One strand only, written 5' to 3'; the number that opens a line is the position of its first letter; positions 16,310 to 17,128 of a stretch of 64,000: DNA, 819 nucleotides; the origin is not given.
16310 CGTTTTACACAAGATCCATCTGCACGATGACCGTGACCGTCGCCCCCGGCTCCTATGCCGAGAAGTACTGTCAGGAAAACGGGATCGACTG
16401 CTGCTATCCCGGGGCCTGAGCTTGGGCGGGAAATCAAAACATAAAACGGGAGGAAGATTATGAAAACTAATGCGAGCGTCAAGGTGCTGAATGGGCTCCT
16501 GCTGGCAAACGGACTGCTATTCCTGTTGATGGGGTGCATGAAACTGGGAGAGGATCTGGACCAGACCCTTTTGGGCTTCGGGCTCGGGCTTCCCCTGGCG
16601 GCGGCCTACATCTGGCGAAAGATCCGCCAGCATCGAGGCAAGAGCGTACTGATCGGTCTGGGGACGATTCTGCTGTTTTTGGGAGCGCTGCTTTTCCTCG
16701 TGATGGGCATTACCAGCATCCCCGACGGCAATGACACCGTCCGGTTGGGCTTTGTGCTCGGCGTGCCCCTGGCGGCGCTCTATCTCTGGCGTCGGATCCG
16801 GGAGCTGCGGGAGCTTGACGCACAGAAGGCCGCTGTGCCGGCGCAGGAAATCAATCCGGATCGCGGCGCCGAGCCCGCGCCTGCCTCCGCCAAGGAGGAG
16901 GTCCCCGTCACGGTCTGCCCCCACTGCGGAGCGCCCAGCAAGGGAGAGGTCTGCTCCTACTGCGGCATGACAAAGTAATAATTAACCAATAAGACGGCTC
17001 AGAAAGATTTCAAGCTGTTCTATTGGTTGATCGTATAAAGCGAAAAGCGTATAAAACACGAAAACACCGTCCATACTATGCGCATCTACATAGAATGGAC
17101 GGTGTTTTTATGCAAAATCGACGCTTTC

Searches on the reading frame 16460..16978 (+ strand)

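Call 7: search_protein_families(library=pfam, proteins=[window:16460-16978:+], max_evalue=0.01)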
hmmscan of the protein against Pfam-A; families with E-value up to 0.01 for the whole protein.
window:16460-16978:+ (172 aa): 3 families
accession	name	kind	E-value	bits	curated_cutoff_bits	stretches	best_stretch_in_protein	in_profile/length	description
PF16927.11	HisKA_7TM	-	0.0034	17.7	28.6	1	41-111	148-216/224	N-terminal 7TM region of histidine kinase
PF01757.29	Acyl_transf_3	-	0.0064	16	31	1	17-118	157-268/326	Acyltransferase domain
PF25587.1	Rv2743c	-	0.0066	16.6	27.7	1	52-143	22-103/237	Rv2743c family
